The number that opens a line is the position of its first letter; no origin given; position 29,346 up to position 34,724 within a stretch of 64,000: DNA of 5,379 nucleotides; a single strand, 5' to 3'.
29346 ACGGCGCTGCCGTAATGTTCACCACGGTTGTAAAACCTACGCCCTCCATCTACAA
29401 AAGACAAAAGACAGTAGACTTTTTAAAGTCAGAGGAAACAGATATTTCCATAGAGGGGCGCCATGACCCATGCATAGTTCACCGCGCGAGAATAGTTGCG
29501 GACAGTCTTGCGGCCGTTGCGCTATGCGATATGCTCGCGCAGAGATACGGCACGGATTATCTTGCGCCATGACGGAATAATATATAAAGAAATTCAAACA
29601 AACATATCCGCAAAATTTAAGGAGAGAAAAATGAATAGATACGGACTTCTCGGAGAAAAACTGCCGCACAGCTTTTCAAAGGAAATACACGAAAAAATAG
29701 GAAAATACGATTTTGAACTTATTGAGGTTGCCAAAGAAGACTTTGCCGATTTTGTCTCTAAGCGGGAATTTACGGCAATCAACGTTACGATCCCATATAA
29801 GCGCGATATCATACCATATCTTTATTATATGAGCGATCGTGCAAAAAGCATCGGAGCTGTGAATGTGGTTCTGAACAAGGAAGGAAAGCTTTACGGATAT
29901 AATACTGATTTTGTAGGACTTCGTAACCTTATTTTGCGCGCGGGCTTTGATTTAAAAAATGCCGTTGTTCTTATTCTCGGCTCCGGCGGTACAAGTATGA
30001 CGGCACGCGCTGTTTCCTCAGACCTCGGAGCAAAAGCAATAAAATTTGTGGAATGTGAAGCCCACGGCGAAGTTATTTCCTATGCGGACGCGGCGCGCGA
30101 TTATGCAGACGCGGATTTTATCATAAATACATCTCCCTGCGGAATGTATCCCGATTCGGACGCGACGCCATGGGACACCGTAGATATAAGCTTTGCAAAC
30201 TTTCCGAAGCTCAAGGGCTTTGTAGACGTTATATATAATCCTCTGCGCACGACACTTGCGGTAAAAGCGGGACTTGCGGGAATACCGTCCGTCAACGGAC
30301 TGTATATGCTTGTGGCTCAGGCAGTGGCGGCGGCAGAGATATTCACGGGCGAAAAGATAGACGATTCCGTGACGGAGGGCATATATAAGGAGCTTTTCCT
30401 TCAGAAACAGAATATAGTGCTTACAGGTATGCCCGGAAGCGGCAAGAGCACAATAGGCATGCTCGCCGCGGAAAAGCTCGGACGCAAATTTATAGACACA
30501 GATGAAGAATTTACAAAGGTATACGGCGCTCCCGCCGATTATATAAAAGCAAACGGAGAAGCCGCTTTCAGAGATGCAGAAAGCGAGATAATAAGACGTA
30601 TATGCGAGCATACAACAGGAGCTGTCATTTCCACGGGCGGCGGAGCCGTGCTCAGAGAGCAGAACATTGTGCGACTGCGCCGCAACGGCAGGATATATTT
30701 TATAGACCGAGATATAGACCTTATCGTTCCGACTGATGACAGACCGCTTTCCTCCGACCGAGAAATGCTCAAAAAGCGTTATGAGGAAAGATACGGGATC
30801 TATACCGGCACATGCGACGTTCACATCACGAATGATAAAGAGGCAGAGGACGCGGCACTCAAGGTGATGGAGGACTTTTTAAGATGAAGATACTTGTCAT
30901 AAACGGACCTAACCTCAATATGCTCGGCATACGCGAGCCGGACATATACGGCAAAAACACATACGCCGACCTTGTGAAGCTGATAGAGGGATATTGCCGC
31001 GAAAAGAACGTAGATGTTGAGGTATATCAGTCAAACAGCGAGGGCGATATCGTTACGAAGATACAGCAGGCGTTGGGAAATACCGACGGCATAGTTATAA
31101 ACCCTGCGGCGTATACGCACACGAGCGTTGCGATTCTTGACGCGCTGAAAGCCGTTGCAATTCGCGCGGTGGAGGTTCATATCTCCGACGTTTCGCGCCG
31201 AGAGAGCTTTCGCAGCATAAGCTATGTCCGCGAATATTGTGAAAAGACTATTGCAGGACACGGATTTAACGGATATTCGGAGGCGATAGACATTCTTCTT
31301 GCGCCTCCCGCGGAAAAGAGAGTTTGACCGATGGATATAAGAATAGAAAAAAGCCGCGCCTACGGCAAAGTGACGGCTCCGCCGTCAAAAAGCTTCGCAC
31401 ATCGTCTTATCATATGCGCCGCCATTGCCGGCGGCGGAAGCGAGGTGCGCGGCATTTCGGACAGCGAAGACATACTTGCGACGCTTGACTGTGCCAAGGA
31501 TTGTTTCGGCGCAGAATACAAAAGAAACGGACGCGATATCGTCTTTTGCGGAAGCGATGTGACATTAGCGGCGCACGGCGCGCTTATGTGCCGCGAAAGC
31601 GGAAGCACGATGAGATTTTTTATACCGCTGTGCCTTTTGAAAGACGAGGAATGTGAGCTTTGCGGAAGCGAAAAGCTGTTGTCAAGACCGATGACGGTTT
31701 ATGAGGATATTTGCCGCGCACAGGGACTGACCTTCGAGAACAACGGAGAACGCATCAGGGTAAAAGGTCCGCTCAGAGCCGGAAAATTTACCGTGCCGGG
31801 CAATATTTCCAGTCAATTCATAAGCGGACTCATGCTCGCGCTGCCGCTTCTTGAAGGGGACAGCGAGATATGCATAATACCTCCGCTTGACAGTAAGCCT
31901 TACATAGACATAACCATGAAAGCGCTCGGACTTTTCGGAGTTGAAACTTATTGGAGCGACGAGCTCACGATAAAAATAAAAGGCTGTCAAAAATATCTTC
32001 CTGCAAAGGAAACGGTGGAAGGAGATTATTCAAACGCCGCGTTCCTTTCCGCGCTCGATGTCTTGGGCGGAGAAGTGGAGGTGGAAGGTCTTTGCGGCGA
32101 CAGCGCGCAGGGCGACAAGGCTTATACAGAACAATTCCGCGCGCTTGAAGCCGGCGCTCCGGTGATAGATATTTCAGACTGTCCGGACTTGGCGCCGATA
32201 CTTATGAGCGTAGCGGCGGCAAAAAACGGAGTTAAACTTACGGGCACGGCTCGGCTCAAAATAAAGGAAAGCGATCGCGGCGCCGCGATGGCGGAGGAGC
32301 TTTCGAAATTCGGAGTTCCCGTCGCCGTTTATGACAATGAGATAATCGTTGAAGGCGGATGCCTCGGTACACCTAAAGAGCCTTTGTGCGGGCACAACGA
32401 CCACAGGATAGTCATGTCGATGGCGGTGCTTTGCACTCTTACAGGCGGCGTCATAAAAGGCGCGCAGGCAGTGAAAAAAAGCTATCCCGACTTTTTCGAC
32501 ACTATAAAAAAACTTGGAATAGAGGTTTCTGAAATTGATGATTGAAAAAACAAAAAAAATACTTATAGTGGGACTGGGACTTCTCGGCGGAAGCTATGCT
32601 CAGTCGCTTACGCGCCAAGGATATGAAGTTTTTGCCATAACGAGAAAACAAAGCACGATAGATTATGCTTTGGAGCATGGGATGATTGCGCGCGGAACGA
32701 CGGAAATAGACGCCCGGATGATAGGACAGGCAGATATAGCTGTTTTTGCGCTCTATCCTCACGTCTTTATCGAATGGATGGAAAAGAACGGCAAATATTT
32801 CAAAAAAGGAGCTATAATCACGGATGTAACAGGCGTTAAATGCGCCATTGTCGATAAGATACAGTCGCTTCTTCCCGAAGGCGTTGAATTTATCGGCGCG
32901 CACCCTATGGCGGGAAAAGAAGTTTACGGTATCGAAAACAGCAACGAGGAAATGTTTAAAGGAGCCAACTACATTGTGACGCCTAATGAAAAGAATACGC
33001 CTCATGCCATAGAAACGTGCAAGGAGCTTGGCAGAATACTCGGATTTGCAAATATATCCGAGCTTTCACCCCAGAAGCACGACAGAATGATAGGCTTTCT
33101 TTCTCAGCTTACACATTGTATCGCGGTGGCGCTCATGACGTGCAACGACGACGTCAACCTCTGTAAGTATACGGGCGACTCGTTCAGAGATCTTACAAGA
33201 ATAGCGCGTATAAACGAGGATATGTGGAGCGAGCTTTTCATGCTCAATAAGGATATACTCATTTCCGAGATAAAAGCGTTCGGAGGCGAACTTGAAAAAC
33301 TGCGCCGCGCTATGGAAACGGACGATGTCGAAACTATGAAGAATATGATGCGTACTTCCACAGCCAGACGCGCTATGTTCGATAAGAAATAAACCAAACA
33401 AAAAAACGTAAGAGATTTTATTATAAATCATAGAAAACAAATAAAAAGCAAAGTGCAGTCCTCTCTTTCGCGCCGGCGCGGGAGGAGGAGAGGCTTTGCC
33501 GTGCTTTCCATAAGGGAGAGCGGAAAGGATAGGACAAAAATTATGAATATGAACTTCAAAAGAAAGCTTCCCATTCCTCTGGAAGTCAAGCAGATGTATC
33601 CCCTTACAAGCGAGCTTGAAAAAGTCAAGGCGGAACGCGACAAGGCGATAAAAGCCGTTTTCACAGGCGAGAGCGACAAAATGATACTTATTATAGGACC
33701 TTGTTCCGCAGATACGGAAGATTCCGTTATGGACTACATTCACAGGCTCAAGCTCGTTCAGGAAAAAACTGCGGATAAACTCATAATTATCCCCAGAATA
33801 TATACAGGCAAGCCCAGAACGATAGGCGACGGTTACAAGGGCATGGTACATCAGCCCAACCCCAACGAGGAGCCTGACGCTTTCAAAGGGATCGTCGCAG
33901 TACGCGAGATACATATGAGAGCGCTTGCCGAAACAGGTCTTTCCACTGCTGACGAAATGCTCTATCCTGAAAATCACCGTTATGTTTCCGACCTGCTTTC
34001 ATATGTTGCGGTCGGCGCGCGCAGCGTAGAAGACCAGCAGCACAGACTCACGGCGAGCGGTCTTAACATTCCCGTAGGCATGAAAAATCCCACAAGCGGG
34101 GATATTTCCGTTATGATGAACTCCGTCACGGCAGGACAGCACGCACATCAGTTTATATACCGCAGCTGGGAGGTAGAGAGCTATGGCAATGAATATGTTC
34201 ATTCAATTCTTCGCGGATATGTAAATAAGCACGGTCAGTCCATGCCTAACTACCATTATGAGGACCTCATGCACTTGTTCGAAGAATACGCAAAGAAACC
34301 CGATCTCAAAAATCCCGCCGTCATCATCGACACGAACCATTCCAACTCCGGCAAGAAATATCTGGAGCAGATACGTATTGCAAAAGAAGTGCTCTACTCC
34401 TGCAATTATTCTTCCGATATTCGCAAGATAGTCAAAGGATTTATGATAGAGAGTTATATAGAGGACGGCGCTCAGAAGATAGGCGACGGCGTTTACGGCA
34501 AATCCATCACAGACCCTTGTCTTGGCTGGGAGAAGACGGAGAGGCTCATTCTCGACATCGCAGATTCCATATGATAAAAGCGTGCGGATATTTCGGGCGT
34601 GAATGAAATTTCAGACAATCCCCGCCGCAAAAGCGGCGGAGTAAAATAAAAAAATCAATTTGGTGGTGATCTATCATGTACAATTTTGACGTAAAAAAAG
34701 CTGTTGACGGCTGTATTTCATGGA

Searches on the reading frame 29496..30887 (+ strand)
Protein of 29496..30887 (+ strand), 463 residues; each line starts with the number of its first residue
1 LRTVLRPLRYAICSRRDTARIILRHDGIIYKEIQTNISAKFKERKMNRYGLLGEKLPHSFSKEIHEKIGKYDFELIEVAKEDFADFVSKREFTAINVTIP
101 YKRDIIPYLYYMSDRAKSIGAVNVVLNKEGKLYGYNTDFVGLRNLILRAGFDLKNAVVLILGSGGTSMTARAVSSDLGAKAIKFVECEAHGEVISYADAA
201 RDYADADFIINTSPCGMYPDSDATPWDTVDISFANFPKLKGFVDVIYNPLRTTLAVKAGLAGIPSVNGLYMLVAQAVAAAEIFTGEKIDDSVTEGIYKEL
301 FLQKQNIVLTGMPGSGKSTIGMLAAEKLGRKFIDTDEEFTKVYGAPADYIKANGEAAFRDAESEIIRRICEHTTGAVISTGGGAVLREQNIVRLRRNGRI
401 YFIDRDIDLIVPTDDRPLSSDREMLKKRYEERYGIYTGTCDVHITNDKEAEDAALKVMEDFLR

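Call 7: search_protein_families(library=ncbifam, proteins=[window:29496-30887:+], max_evalue=0.00001)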
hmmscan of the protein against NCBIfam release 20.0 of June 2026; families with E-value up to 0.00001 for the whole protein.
window:29496-30887:+ (463 aa): 29 families (the best 25 are shown)
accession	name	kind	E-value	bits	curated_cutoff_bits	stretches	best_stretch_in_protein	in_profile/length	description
NF001322.0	PRK00258.3-6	equivalog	1.1e-39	136.4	285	1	49-292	8-258/272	shikimate dehydrogenase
NF001319.0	PRK00258.3-3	equivalog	3.2e-37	128.1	252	1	45-298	5-271/279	shikimate dehydrogenase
NF001311.0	PRK00258.1-3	equivalog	1.8e-34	119.2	235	1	45-287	4-259/279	shikimate dehydrogenase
TIGR00507.1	aroE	equivalog_domain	7.1e-34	117.2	200.2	1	49-293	3-261/270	shikimate dehydrogenase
NF009201.0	PRK12549.1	subfamily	4.1e-33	114.8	235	1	43-292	4-275/286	shikimate dehydrogenase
NF001315.0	PRK00258.2-4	equivalog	1.3e-30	106.6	413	2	82-183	48-150/284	shikimate dehydrogenase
NF001312.0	PRK00258.1-4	equivalog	2e-29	102.8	295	1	42-287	5-267/285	shikimate dehydrogenase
NF001314.0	PRK00258.2-2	equivalog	6.8e-28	97.5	248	1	50-286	11-272/290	shikimate dehydrogenase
NF010552.0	PRK13946.1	equivalog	1.7e-27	96.3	186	1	301-456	20-182/198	shikimate kinase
NF010553.0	PRK13947.1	equivalog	8.3e-27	94.5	204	1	305-463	2-167/173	shikimate kinase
NF009200.0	PRK12548.1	subfamily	2.7e-25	89.3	432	2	91-185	62-156/289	shikimate dehydrogenase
NF001316.0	PRK00258.2-5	equivalog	4e-25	88.6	247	1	46-301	1-261/263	shikimate dehydrogenase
NF040667.1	hom_kin_desulfo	exception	5.3e-25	88.2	197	1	306-458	2-158/163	homoserine kinase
TIGR01809.1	Shik-DH-AROM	equivalog_domain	8.1e-23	80.9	196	1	49-185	8-155/282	shikimate dehydrogenase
NF001313.0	PRK00258.2-1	equivalog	1.3e-22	80.6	431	2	50-182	13-153/290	shikimate dehydrogenase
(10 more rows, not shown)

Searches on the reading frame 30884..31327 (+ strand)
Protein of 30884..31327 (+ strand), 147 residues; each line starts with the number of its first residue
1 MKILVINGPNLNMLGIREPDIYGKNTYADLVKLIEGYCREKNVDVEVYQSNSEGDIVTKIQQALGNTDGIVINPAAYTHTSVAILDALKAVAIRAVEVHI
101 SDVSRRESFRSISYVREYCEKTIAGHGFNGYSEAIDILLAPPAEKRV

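Call 7: search_protein_families(library=ncbifam, proteins=[window:30884-31327:+], max_evalue=0.00001)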
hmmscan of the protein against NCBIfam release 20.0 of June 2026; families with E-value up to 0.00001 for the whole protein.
window:30884-31327:+ (147 aa): 5 families
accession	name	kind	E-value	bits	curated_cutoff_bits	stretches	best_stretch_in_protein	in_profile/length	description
NF003806.0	PRK05395.1-3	subfamily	4.7e-54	181.9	171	1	2-139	4-141/149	type II 3-dehydroquinate dehydratase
NF003805.0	PRK05395.1-2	subfamily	2.6e-53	179.5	146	1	1-140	2-141/147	type II 3-dehydroquinate dehydratase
TIGR01088.1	aroQ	equivalog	6.8e-53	178.1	169.85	1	2-138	1-137/141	type II 3-dehydroquinate dehydratase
NF003807.0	PRK05395.1-4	subfamily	8.3e-53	177.9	130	1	1-140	4-143/148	type II 3-dehydroquinate dehydratase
NF003804.0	PRK05395.1-1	subfamily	1.6e-48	164.2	195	1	2-139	6-144/151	type II 3-dehydroquinate dehydratase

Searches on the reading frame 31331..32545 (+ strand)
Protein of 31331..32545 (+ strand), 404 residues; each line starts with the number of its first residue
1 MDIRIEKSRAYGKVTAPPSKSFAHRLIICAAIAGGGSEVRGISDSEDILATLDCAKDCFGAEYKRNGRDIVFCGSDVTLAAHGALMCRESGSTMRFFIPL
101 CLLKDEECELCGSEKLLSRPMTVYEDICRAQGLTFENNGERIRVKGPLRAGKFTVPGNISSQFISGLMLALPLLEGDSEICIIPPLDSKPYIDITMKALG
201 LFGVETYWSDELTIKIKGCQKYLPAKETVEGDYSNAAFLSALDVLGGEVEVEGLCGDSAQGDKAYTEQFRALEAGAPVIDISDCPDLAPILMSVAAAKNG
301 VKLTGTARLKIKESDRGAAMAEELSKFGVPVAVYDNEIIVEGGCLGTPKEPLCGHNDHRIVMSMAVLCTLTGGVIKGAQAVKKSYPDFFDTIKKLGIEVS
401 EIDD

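Call 7: search_protein_families(library=ncbifam, proteins=[window:31331-32545:+], max_evalue=0.00001)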
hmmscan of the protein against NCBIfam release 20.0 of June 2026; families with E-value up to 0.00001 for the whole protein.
window:31331-32545:+ (404 aa): 3 families
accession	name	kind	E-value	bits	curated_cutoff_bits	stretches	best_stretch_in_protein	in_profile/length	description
TIGR01356.1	aroA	equivalog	4e-79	266.4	287.25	1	12-397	1-414/415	3-phosphoshikimate 1-carboxyvinyltransferase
NF008816.0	PRK11860.1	equivalog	1.4e-43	149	943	1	9-395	14-435/662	bifunctional 3-phosphoshikimate 1-carboxyvinyltransferase/cytidylate kinase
NF011381.1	PRK14806.1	equivalog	9.1e-36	123.4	902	2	288-400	618-731/733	bifunctional prephenate dehydrogenase/3-phosphoshikimate 1-carboxyvinyltransferase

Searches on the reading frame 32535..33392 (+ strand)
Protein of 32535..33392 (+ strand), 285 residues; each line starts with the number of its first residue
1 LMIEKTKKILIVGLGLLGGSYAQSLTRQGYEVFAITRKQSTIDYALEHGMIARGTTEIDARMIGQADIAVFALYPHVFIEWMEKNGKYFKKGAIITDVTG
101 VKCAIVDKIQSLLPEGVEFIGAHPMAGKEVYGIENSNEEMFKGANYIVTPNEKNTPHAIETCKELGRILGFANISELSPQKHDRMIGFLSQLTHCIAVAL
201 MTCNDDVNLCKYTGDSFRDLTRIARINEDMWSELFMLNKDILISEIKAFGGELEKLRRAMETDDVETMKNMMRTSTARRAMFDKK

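Call 7: search_protein_families(library=ncbifam, proteins=[window:32535-33392:+], max_evalue=0.00001)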
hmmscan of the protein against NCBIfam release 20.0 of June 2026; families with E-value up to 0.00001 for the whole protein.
window:32535-33392:+ (285 aa): 20 families
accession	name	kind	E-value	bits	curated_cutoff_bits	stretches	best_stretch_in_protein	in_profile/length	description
NF011381.1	PRK14806.1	equivalog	1.3e-51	175.7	902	1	6-284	3-286/733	bifunctional prephenate dehydrogenase/3-phosphoshikimate 1-carboxyvinyltransferase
NF005107.0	PRK06545.1-5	equivalog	3.9e-48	164.3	414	1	7-281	3-283/367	prephenate dehydrogenase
NF005650.0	PRK07417.1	equivalog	4.4e-48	164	290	1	7-282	2-278/281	prephenate/arogenate dehydrogenase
NF005694.0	PRK07502.1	equivalog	3.9e-47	161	409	1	5-283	5-290/310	prephenate/arogenate dehydrogenase family protein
NF006307.0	PRK08507.1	equivalog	8.7e-44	149.7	295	1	8-277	2-270/275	prephenate dehydrogenase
NF005105.0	PRK06545.1-3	equivalog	6.1e-43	147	524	1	6-280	2-283/367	prephenate dehydrogenase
NF005106.0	PRK06545.1-4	equivalog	4.3e-36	125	569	1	7-279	2-280/363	prephenate dehydrogenase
NF005111.0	PRK06545.2-3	equivalog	1.6e-32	112.9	344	1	6-268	13-273/371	prephenate dehydrogenase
NF005108.0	PRK06545.1-6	equivalog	9.1e-31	107.1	327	1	4-280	8-282/321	prephenate dehydrogenase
NF005112.0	PRK06545.2-4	subfamily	1e-29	103.8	294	1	7-277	3-271/356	prephenate dehydrogenase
NF005104.0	PRK06545.1-1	equivalog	8.7e-28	97.5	713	1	6-273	2-274/366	prephenate dehydrogenase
NF005109.0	PRK06545.2-1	equivalog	2.2e-21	76.4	397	1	8-262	3-254/361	prephenate dehydrogenase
NF005110.0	PRK06545.2-2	equivalog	4.8e-20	72.1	385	1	6-260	70-323/423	prephenate dehydrogenase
NF006409.0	PRK08655.1-3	equivalog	4.1e-19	69.2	310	1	9-199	3-181/290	prephenate dehydrogenase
NF006411.0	PRK08655.1-5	equivalog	6.7e-17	61.4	464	1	5-275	2-267/443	prephenate dehydrogenase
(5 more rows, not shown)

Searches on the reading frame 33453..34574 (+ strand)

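Call 7: search_protein_families(library=ncbifam, proteins=[window:33453-34574:+], max_evalue=0.00001)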
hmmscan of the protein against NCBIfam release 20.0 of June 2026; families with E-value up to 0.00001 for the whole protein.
window:33453-34574:+ (373 aa): 6 families
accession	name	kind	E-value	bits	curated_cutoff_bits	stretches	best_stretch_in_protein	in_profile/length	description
NF009395.0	PRK12755.1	subfamily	2.1e-101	339.2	343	1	26-372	5-347/355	3-deoxy-7-phosphoheptulonate synthase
TIGR00034.1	aroFGH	equivalog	1.7e-74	250.7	173.2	1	37-372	9-337/342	3-deoxy-7-phosphoheptulonate synthase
NF009396.0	PRK12756.1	subfamily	7.6e-72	242.1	463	1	31-372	7-343/349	Trp-sensitive 3-deoxy-7-phosphoheptulonate synthase AroH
NF006723.0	PRK09261.1-1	equivalog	1.1e-62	212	568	1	36-373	14-345/351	3-deoxy-7-phosphoheptulonate synthase AroG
NF006421.0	PRK08673.1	subfamily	1.9e-07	30.6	335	1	33-221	53-217/338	3-deoxy-7-phosphoheptulonate synthase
TIGR01361.1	DAHP_synth_Bsub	equivalog_domain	2.5e-07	30.4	267.75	0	63-223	13-150/260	3-deoxy-7-phosphoheptulonate synthase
